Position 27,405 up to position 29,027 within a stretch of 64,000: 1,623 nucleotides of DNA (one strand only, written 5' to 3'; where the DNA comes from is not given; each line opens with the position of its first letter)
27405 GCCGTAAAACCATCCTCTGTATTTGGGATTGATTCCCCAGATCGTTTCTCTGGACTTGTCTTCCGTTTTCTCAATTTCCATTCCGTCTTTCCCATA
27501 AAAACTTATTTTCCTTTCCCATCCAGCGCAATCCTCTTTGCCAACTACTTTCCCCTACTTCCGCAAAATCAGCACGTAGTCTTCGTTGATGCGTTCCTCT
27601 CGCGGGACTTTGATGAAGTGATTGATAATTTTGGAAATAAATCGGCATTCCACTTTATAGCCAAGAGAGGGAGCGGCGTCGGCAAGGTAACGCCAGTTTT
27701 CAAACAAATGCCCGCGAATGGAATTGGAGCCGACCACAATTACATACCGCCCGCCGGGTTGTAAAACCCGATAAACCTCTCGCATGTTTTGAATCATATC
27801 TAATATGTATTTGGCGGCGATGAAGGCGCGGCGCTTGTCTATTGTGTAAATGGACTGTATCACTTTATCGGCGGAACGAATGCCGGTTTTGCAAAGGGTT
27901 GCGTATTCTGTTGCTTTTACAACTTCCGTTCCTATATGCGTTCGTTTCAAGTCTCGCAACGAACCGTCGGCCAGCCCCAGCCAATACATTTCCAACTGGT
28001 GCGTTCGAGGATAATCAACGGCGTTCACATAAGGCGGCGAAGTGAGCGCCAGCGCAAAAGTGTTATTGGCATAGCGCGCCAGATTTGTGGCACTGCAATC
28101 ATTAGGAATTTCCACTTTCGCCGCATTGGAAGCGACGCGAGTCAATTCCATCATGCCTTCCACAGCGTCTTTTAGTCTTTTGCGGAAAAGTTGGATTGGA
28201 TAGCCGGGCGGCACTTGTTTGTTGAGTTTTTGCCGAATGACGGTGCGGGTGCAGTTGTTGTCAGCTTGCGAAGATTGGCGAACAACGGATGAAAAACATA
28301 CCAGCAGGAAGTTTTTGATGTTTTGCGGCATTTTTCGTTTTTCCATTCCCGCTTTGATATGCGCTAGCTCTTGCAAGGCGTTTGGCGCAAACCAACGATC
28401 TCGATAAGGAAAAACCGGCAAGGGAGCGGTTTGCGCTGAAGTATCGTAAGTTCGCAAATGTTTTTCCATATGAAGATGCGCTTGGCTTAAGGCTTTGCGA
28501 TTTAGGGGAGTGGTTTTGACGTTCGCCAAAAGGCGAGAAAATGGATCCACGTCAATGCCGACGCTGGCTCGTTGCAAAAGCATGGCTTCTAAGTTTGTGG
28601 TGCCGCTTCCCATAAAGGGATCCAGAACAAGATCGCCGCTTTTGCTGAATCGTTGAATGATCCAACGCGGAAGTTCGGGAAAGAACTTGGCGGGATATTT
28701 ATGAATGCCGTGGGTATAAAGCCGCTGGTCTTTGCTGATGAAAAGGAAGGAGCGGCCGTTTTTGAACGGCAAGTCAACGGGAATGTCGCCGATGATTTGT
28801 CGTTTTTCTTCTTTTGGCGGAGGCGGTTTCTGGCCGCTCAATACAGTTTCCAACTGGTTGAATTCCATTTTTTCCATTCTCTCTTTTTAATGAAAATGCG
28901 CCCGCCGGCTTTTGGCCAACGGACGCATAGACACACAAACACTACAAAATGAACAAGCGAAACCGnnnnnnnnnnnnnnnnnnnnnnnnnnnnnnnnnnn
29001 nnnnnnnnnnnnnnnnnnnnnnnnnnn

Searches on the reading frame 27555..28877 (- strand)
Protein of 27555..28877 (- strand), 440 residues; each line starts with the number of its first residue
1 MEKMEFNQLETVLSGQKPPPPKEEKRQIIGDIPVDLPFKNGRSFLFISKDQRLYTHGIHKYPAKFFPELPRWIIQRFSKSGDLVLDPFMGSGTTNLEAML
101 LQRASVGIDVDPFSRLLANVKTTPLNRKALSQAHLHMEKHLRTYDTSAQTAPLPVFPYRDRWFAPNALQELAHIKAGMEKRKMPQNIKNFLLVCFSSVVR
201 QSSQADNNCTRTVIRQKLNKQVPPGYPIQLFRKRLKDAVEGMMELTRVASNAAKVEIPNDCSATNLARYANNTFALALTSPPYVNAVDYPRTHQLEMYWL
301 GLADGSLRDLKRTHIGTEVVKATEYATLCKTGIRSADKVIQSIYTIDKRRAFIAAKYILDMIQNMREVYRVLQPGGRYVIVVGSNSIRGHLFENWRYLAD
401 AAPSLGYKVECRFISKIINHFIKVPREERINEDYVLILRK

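Call 3: search_protein_families(library=pfam, proteins=[window:27555-28877:-], max_evalue=1)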
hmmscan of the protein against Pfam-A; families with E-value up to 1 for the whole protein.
window:27555-28877:- (440 aa): 5 families
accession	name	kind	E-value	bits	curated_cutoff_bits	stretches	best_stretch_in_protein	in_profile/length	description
PF01555.25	N6_N4_Mtase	-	2.1e-19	70.8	26.7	2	51-112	153-213/221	DNA methylase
PF01170.24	UPF0020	-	0.003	17.7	22.3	1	79-115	27-64/197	RMKL-like, methyltransferase domain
PF08241.18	Methyltransf_11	-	0.059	14.4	21.2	1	357-380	72-95/95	Methyltransferase domain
PF01209.24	Ubie_methyltran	-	0.069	12.9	20.1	1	359-388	130-159/233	ubiE/COQ5 methyltransferase family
PF13847.12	Methyltransf_31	-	0.28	11.3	27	0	356-381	85-110/145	Methyltransferase domain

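Call 29: search_protein_families(library=padloc, proteins=[window:27555-28877:-], max_evalue=0.1)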
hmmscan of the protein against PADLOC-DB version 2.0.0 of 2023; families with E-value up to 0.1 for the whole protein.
window:27555-28877:- (440 aa): 65 families (the best 25 are shown)
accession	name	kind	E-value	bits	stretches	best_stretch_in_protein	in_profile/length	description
PDLC03362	MTase_II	-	6.4e-72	240.8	1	36-440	24-436/438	Type II methyltransferase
PDLC03322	MTase_II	-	3.9e-49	165.7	1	42-420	23-413/446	Type II methyltransferase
PDLC03239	MTase_II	-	5.8e-38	128.7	1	48-362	58-373/442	Type II methyltransferase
PDLC03380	MTase_II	-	1.1e-33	115.1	2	50-130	26-106/393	Type II methyltransferase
PDLC03224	MTase_II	-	1.8e-28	97.7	1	58-410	70-447/481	Type II methyltransferase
PDLC03353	MTase_II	-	1.2e-26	91.8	2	58-111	187-239/260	Type II methyltransferase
PDLC03364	MTase_II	-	4.6e-24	83.1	1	55-317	32-280/380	Type II methyltransferase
PDLC03325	MTase_II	-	4.5e-23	79.7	1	50-131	60-142/426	Type II methyltransferase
PDLC03369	MTase_II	-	2.5e-22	77.3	1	52-438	111-528/532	Type II methyltransferase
PDLC03350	MTase_II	-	1e-21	75.7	2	61-127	234-300/312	Type II methyltransferase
PDLC03306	MTase_II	-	1.1e-20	72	1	32-409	6-391/422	Type II methyltransferase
PDLC03377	MTase_II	-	1.3e-20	71.5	1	51-321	91-366/504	Type II methyltransferase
PDLC03283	MTase_II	-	2.5e-17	61.2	2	49-140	198-289/352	Type II methyltransferase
PDLC03249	MTase_II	-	3.4e-17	60.5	1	48-144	97-202/541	Type II methyltransferase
PDLC03387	MTase_II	-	8.1e-16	56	2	56-112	211-265/289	Type II methyltransferase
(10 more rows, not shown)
